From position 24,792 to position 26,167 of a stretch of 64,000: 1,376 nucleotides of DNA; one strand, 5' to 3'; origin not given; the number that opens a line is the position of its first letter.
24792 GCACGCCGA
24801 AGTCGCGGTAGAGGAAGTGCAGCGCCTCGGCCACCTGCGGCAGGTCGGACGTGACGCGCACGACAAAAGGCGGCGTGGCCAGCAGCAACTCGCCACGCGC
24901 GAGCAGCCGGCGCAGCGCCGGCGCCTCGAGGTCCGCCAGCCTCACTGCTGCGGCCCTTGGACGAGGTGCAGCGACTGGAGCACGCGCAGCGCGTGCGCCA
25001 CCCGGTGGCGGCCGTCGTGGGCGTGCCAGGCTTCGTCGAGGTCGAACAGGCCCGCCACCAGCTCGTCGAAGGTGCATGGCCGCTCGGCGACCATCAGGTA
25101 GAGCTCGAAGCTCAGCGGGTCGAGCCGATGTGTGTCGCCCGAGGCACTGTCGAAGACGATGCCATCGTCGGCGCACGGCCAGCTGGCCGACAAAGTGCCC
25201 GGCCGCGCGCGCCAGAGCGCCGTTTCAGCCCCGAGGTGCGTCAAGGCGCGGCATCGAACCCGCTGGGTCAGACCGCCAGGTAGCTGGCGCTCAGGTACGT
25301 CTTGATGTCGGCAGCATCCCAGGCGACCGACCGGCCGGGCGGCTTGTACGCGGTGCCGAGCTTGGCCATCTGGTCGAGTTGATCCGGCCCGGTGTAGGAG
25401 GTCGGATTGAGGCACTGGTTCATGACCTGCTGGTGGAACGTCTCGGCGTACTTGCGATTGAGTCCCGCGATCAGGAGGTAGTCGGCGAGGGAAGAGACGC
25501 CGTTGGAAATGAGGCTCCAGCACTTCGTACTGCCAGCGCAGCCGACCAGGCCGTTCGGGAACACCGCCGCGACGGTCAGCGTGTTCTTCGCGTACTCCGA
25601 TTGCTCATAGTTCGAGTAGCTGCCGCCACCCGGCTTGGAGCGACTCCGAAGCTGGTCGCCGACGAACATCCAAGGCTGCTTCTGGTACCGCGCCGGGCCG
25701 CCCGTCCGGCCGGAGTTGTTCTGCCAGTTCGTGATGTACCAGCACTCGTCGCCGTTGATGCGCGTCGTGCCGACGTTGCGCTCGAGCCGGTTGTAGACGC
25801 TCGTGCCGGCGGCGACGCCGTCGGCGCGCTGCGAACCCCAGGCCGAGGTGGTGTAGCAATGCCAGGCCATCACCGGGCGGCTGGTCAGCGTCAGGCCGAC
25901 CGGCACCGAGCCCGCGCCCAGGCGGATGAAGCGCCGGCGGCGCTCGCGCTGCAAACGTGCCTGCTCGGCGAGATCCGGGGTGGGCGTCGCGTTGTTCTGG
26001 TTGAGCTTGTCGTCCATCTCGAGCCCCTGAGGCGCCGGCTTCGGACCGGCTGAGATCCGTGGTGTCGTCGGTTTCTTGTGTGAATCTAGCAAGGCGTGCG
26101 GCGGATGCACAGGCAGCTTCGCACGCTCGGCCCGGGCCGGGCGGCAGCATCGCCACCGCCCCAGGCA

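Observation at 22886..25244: PqqD-like / HPr-kinase-like / nucleotidyltransferase module embedded in the XrtA locus; substrate unknown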

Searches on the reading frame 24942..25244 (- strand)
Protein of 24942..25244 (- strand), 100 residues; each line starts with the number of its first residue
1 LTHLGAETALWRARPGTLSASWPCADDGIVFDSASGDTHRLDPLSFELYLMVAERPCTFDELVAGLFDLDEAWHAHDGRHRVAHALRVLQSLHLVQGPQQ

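Call 6: search_protein_families(library=ncbifam, proteins=[window:24942-25244:-], max_evalue=0.001)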
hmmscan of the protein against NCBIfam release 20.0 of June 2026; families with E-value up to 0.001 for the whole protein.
window:24942-25244:- (100 aa): 1 family
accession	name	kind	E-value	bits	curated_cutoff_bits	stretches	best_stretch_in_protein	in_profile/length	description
TIGR04353.1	PqqD_rel_X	equivalog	7.3e-08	33.2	35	1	26-95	3-73/74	HPr-rel-A system PqqD family peptide chaperone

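Call 7: search_protein_families(library=pfam, proteins=[window:24942-25244:-], max_evalue=0.01)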
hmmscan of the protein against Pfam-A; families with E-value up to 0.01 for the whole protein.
window:24942-25244:- (100 aa): 0 families

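Call 48: search_solved_structures(query=A4, max_evalue=10, show_alignments=2)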
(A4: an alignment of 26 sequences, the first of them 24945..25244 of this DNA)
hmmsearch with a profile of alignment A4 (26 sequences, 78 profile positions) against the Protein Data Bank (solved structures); distinct sequences matched with E-value up to 10: 25.
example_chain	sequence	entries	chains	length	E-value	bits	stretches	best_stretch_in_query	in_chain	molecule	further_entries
5h7c_A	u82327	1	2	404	0.0015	22.3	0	38-69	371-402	Immunoglobulin G-binding protein A, DHR14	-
5cwh_A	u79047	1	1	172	0.0078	20.1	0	37-69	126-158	Designed helical repeat protein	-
5h78_A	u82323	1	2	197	0.0084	19.9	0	37-69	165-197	cAMP-dependent protein kinase type II-alpha regulatory subunit,DHR14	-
4ld5_A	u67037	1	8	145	0.082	16.8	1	37-70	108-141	MepR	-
8qup_A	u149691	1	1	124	0.1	16.5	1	25-67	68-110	Bop1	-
4l9n_A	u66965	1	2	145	0.11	16.4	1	37-70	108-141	MepR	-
8fbk_A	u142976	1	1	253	0.13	16.1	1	36-72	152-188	KWOCA_65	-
3eco_A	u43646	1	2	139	0.4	14.6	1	37-68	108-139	MepR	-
5f6f_A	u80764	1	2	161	0.4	14.6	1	37-68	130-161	MarR family regulatory protein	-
4l9t_A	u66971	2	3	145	0.4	14.6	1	37-70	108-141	MepR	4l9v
5ffx_A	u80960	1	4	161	0.41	14.5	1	37-68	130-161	MarR family regulatory protein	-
4l9j_A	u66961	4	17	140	0.41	14.5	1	37-68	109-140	MepR | MarR family regulatory protein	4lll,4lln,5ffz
2lkp_A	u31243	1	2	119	0.62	14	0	23-74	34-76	HTH-type transcriptional regulator NmtR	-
8gad_A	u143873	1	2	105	0.63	13.9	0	12-67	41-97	PD-L1 binder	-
2fez_A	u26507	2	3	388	0.72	13.7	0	30-77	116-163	Probable regulatory protein embR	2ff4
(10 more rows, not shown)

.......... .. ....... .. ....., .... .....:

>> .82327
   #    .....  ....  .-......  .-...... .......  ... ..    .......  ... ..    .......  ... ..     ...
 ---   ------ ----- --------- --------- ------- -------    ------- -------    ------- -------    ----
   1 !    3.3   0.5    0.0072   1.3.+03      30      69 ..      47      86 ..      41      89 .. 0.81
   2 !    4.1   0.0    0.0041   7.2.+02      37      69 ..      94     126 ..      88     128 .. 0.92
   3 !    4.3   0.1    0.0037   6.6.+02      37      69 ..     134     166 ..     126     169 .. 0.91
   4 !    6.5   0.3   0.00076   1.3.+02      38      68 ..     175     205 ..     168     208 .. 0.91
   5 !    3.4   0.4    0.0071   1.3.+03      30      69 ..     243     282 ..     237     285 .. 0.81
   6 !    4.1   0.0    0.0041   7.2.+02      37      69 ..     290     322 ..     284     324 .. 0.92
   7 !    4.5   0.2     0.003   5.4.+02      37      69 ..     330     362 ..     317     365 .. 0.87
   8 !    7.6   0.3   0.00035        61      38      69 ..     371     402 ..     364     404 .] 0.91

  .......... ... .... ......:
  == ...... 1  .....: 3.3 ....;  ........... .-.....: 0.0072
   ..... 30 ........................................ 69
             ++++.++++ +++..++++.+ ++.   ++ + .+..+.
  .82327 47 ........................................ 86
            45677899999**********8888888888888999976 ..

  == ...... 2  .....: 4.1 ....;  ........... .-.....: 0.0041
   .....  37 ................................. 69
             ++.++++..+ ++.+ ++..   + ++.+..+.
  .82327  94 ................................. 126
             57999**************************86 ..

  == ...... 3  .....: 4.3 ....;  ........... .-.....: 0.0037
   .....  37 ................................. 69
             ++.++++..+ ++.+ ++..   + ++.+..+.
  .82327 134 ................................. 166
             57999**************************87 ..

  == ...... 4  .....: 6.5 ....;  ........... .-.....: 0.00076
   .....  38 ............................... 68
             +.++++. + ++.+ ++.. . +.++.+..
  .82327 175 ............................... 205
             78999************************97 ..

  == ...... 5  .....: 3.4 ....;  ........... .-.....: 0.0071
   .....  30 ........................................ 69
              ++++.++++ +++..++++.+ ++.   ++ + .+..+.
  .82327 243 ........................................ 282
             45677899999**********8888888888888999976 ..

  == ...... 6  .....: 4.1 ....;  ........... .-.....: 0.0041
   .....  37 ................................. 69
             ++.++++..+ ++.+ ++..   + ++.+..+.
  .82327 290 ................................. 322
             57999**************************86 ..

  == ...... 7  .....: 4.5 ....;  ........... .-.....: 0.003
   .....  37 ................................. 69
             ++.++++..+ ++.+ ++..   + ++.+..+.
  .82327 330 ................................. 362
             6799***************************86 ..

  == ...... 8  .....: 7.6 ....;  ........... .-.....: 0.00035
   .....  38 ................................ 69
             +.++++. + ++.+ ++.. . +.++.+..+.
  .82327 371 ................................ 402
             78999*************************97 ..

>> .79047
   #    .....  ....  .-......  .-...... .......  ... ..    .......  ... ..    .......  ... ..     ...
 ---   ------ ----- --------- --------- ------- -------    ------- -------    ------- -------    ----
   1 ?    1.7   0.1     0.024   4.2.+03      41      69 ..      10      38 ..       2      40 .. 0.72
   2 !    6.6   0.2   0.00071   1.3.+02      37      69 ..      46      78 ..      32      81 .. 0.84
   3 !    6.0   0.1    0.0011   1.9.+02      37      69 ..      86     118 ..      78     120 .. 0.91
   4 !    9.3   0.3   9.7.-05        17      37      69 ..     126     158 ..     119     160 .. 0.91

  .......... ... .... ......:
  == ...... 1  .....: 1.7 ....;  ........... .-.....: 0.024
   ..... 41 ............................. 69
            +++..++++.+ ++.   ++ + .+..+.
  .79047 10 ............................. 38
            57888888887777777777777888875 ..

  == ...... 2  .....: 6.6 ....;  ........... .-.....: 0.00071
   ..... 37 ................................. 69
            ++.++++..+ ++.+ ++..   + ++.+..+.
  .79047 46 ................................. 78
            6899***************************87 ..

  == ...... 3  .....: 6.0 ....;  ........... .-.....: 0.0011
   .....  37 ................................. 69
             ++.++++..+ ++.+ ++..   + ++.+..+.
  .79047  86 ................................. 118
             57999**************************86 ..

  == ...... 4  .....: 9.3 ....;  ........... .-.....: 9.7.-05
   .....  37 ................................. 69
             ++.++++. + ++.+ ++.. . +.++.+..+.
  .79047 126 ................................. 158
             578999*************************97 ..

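Call 49: search_protein_families(library=ncbifam, alignment_id=A4, max_evalue=0.01)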
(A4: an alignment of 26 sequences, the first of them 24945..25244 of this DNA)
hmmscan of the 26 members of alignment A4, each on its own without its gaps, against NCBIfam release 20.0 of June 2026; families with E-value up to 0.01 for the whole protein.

A. member 1, window:24945-25244:- (100 aa): 1 family
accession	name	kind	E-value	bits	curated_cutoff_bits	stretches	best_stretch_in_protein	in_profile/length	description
TIGR04353.1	PqqD_rel_X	equivalog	7.3e-08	33.2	35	1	26-95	3-73/74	HPr-rel-A system PqqD family peptide chaperone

B. families by the number of members that match (of 26 scanned): 2 families
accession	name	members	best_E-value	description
TIGR04353.1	PqqD_rel_X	26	5.1e-21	HPr-rel-A system PqqD family peptide chaperone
NF050145.1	RiPP_RRE_HvfC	2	0.0058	HvfC family RiPP maturation protein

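Call 50: search_protein_families(library=pfam, alignment_id=A4, max_evalue=1)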
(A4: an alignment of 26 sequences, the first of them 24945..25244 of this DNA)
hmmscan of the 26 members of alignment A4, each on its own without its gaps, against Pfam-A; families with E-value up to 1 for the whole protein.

A. member 1, window:24945-25244:- (100 aa): 0 families

B. families by the number of members that match (of 26 scanned): 13 families
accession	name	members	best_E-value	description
PF22106.1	NGO1945_C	12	0.0002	NGO1945 C-terminal domain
PF05402.18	PqqD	9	3.2e-05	Coenzyme PQQ synthesis protein D (PqqD)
PF12840.13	HTH_20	4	0.015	Helix-turn-helix domain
PF01022.26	HTH_5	3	0.0003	Bacterial regulatory protein, arsR family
PF20473.4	MmeI_Mtase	1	0.057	MmeI, DNA-methyltransferase domain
PF25213.1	HVO_A0261_N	1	0.06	HVO_A0261 N-terminal domain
PF25318.1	WH_GDS1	1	0.079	GDS1 winged helix domain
PF13867.11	SAP30_Sin3_bdg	1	0.079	Sin3 binding region of histone deacetylase complex subunit SAP30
PF21020.4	Spectrin_4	1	0.084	Spectrin-like repeat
PF11203.13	EccE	1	0.11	Putative type VII ESX secretion system translocon, EccE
PF25004.1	DUF7782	1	0.13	Domain of unknown function (DUF7782)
PF12802.13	MarR_2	1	0.2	MarR family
PF25243.1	WAV3_C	1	0.32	E3 ubiquitin-protein ligase WAV3-like, C-terminal domain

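Call 58: search_protein_families(library=padloc, proteins=[window:24942-25244:-], max_evalue=0.01)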
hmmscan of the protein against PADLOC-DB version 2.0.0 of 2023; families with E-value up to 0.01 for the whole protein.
window:24942-25244:- (100 aa): 0 families

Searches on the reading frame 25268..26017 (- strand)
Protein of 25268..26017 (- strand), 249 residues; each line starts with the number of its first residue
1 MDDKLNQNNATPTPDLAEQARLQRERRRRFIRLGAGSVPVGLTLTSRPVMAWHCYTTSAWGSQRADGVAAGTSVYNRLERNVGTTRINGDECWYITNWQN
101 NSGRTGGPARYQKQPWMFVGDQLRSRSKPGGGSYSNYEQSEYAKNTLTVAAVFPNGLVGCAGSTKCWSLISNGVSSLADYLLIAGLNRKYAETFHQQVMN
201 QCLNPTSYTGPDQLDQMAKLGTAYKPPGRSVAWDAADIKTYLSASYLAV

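Call 6: search_protein_families(library=ncbifam, proteins=[window:25268-25999:-], max_evalue=0.001)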
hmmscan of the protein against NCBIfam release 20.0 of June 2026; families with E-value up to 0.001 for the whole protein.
window:25268-25999:- (243 aa): 0 families

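Call 7: search_protein_families(library=pfam, proteins=[window:25268-25999:-], max_evalue=0.01)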
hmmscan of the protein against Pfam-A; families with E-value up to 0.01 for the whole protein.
window:25268-25999:- (243 aa): 0 families

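Call 21: find_homologous_proteins(query=window:25268-26017:-, max_evalue=0.001)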
Query window:25268-26017:- (249 aa): 34 proteins with E <= 0.001 among 1452 candidates.
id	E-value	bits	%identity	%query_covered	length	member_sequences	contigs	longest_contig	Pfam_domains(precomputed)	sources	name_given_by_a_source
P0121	5.4e-167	572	100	100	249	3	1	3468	-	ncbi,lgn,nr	ncbi:MAG: hypothetical protein IT499_24020 [Rubrivivax sp.]|nr:hypothetical protein [Rubrivivax sp.]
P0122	4.8e-125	434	73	100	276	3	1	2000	-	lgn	-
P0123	2.0e-116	406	73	100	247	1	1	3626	-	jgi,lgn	-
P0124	1.9e-111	390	70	100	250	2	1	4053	-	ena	-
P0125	2.4e-109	383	71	100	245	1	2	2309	-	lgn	-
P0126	9.7e-41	158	43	94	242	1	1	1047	-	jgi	-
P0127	1.5e-39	154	39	90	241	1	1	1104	-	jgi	jgi:hypothetical protein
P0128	6.6e-34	136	41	99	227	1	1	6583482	-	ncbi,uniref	ncbi:hypothetical protein ACQ859_04030 [Roseateles chitinivorans]|uniref:hypothetical protein n=1 Ta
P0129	6.3e-33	132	41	98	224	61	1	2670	-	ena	-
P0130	1.4e-32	131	42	99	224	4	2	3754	-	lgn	-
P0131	1.5e-32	131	37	100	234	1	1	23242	-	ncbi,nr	ncbi:MAG: hypothetical protein KBF63_07945 [Rhodoferax sp.]|nr:hypothetical protein [Rhodoferax sp.]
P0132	3.0e-32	130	41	99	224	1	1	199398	-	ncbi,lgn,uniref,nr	ncbi:hypothetical protein [Mitsuaria sp. GD03876]|uniref:hypothetical protein n=1 Tax=Mitsuaria sp. 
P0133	1.0e-31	128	41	97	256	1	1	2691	-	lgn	-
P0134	2.1e-30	124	36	99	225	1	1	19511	-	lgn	-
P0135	5.9e-30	123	38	90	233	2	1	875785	-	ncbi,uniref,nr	ncbi:hypothetical protein [Paucibacter sp. Y2R2-4]|uniref:hypothetical protein n=1 Tax=Paucibacter s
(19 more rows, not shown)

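Call 27: search_protein_families(library=ncbifam, proteins=[window:25268-26017:-], max_evalue=0.0001)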
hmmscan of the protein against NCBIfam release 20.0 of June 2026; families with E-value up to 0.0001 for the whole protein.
window:25268-26017:- (249 aa): 0 families

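Call 34: predict_structure(alignment_id=A2)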
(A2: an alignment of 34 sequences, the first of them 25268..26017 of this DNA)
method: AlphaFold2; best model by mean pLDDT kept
length: 249 residues; sequences in the alignment: 34
mean_pLDDT: 71.6   pTM: 0.67
mean pLDDT of the five models: 71.6, 70.3, 70.3, 70.0, 69.0
residues with pLDDT >= 90: 101; 70-90: 52; 50-70: 19; < 50: 77
segments of 3 or more residues with pLDDT < 50: 1-12, 25-88
pLDDT, mean of each block of 10 residues (from residue 1): 37 50 48 39 34 41 36 38 44 91 84 94 94 96 98 95 97 93 94 79 66 91 84 88 80
secondary structure, 60 per line:
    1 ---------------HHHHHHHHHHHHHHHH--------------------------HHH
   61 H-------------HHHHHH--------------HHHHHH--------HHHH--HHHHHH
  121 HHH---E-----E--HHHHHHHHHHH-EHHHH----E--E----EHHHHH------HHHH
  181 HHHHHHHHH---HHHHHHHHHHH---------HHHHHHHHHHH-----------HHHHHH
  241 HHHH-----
elements in order: H16-31 H58-61 H75-80 H95-100 H109-112 H115-123 H136-146 H149-152 H166-170 H177-189 H193-203 H213-223 H235-244

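Call 38: fold_search(model_id=the predicted structure, library=pdb)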
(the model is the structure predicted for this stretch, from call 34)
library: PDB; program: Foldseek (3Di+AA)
matches with E <= 10: 13; with E <= 0.001: 0
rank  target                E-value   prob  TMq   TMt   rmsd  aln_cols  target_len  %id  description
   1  1hek_A                4.5e+00  0.02  0.11  0.18  14.2       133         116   10  Crystal structure of equine infectious anaemia virus matrix antigen (EIAV MA) (released 2001-11-23)
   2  4cqe_A                6.1e+00  0.02  0.17  0.17  13.6       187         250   11  B-Raf Kinase V600E mutant in complex with a diarylthiazole B-Raf Inhibitor (released 2014-12-10)
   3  4na6_A                7.6e+00  0.01  0.09  0.06  12.2       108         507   11  Crystal structure of mouse poly(ADP-ribose) glycohydrolase (PARG) catalytic domain mutant E749N (released 2014-01-29)
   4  6y0g_SF               8.1e+00  0.01  0.16  0.19  12.5       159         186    9  Structure of human ribosome in classical-PRE state (released 2020-04-15)
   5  1x42                  8.1e+00  0.01  0.12  0.13  17.5       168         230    8  Crystal structure of a haloacid dehalogenase family protein (PH0459) from Pyrococcus horikoshii OT3 (released 2005-11-12)
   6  6oak                  8.1e+00  0.01  0.09  0.06  12.0       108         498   12  Structure of human PARG complexed with JA2131 (released 2020-03-18)
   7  6rim_C                8.6e+00  0.01  0.11  0.08  13.1       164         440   11  Crystal structure of the catalytic domain of the Weissela oryzae botulinum like toxin (released 2019-05-29)
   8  7ag6_B                9.1e+00  0.01  0.10  0.09  10.1        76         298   16  Crystal structure of SF kinase YihV from E. coli in complex with sulfofructose (SF), ADP-Mg (released 2021-04-14)
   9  9m09_A                9.1e+00  0.01  0.15  0.14  10.9       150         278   15  Structure of TqaM from Penicillium aethiopicum in complex with substrate (released 2026-03-04)
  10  9m0a_B                9.1e+00  0.01  0.13  0.12  12.6       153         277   15  Structure of TqaM from Penicillium aethiopicum in complex with D-(+)-3-phenyllactic acid (released 2026-03-04)
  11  4n9z_A                9.1e+00  0.01  0.09  0.07  12.1       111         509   11  Crystal structure of mouse poly(ADP-ribose) glycohydrolase (PARG) catalytic domain mutant E749Q (released 2014-01-29)
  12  7mff_A                9.6e+00  0.01  0.12  0.12   9.2        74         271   16  Dimeric (BRAF)2:(14-3-3)2 complex bound to SB590885 Inhibitor (released 2022-01-26)
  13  4na5                  9.6e+00  0.01  0.09  0.06  12.2       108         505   12  Crystal structure of mouse poly(ADP-ribose) glycohydrolase (PARG) catalytic domain mutant E748N (released 2014-01-29)

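Call 43: find_homologous_proteins(query=A3, max_evalue=0.001)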
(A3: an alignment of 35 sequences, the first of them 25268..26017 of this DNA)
Query A3 (35 sequences) (249 aa, profile of the alignment): 132 proteins with E <= 0.001 among 8000 candidates; the best 120 are listed.
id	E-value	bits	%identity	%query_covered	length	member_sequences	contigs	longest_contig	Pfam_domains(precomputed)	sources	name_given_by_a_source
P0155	6.3e-53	198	37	25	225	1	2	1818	-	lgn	-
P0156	4.5e-51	192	44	14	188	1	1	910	-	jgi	jgi:hypothetical protein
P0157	1.1e-44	171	32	29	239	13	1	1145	-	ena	-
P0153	2.5e-43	166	37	93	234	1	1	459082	-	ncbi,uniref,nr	ncbi:hypothetical protein RQP53_12735 [Paucibacter sp. APW11]|uniref:Uncharacterized protein n=1 Tax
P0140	3.9e-41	159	35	100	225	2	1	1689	-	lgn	-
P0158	2.0e-40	157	35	88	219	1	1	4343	-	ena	-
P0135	5.9e-40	155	38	90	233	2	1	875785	-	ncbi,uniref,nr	ncbi:hypothetical protein [Paucibacter sp. Y2R2-4]|uniref:hypothetical protein n=1 Tax=Paucibacter s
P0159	1.1e-39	154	31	93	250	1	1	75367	-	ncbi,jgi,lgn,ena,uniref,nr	ncbi:hypothetical protein [Roseateles sp.]|uniref:hypothetical protein n=1 Tax=Roseateles sp. TaxID=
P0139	1.1e-39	154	41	99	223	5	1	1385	-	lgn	-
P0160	1.8e-39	154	37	20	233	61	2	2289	-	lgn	-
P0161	2.8e-39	153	30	99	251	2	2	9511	-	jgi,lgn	jgi:hypothetical protein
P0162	4.4e-39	152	35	99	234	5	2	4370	-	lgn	-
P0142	4.8e-39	152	35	100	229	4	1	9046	-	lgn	-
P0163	5.1e-39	152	43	22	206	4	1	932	-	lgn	-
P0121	5.7e-39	152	100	100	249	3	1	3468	-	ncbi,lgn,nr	ncbi:MAG: hypothetical protein IT499_24020 [Rubrivivax sp.]|nr:hypothetical protein [Rubrivivax sp.]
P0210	2.4e-30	124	30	30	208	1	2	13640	-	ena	-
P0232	3.2e-26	110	38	22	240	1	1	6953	-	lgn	-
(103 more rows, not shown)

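Call 58: search_protein_families(library=padloc, proteins=[window:25268-26017:-], max_evalue=0.01)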
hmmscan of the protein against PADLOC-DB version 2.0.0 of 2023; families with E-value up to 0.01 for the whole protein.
window:25268-26017:- (249 aa): 0 families

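Call 64: find_encoding_contigs(protein=P0210, flank=8000, max_places=1)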
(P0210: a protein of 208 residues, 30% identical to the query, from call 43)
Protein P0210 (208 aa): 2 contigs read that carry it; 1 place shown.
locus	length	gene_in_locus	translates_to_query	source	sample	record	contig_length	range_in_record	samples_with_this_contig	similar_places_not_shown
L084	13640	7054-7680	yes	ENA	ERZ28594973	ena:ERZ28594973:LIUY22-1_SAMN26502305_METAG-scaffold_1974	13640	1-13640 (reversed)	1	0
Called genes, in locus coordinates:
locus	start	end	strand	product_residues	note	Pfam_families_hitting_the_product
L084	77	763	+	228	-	PF02563:Poly_export, PF10531:SLBB (faint), PF22461:SLBB_2 (weak)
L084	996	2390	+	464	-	PF02397:Bac_transf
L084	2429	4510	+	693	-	PF02518:HATPase_c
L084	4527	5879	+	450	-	PF00072:Response_reg, PF00158:Sigma54_activat, PF14532:Sigma54_activ_2, PF07728:AAA_5 (weak), PF25601:AAA_lid_14, PF02954:HTH_8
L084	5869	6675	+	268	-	PF00089:Trypsin (weak), PF13365:Trypsin_2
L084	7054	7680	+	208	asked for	-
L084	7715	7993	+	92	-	PF05402:PqqD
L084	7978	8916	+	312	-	PF27840:ScmC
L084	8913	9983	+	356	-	PF14907:NTP_transf_5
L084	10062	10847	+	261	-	PF01590:GAF, PF13185:GAF_2, PF13492:GAF_3 (weak)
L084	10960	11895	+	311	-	PF08238:Sel1, PF01464:SLT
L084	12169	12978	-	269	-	PF07589:PEP_exosort_dom (weak)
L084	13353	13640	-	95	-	?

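Call 65: find_encoding_contigs(protein=P0232, flank=8000, max_places=1)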
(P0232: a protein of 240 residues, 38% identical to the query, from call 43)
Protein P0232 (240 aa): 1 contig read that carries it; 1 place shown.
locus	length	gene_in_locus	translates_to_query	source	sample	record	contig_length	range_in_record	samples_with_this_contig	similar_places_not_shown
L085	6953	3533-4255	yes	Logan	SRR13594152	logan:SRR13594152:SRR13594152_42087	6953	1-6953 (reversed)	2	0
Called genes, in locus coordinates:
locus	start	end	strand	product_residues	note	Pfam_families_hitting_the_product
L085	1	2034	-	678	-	?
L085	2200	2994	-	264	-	PF08238:Sel1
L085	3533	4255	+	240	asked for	-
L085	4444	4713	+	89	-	-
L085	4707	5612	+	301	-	PF27840:ScmC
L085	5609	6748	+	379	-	PF14907:NTP_transf_5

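Call 69: search_protein_representatives(alignment_id=A5)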
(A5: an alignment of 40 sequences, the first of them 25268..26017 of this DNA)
Query: 40 sequences, 209 profile positions. Proteins with E-value up to 0.001 (for the whole library): 5093; up to 1e-10: 2074; up to 1e-30: 273. The best 150 are listed.
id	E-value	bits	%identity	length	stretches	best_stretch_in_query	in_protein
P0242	6.4e-58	212.2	-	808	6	76-185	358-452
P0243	3.5e-56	206.5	-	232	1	1-205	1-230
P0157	1.4e-55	204.6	-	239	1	1-205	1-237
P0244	9.4e-55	201.8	-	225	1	14-203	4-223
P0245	5.0e-52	192.9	-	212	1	1-205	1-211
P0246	1.1e-48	182.1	-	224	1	7-205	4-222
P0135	5.6e-48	179.7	-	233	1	1-206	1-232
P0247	3.2e-47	177.3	-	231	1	13-205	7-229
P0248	3.4e-47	177.1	-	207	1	11-205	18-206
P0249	1.3e-46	175.3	-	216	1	9-205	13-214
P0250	1.8e-46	174.8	-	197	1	1-205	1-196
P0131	2.3e-46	174.5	-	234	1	1-207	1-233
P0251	2.7e-45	171.0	-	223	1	5-204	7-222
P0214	1.1e-44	168.9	-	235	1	1-181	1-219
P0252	1.2e-43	165.5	-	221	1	1-206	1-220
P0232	2.0e-39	151.8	-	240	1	12-203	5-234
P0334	5.9e-36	140.4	-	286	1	8-202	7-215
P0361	7.9e-35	136.7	-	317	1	18-205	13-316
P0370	1.3e-34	136.0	-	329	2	11-139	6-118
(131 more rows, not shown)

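Call 73: search_protein_families(library=pfam, proteins=[P0242, P0361, P0370, P0334, window:25268-26017:-], max_evalue=0.01)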
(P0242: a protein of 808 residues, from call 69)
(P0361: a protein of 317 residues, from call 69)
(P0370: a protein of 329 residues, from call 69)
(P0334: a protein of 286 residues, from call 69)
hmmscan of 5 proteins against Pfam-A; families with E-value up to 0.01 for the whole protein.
P0242 (808 aa): 4 families
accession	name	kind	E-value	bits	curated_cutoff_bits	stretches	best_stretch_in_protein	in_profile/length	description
PF02609.21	Exonuc_VII_S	-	3.1e-08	34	24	0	677-696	5-24/52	Exonuclease VII small subunit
PF02597.26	ThiS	-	1.4e-05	26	22.5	0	623-671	21-73/76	ThiS family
PF23814.1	DUF7185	-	0.00047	20.6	27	0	531-558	43-70/86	Family of unknown function (DUF7185)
PF08064.18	UME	-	0.0054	17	23.2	0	401-454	37-90/102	UME (NUC010) domain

P0361 (317 aa): 0 families

P0370 (329 aa): 0 families

P0334 (286 aa): 0 families

window:25268-26017:- (249 aa): 0 families
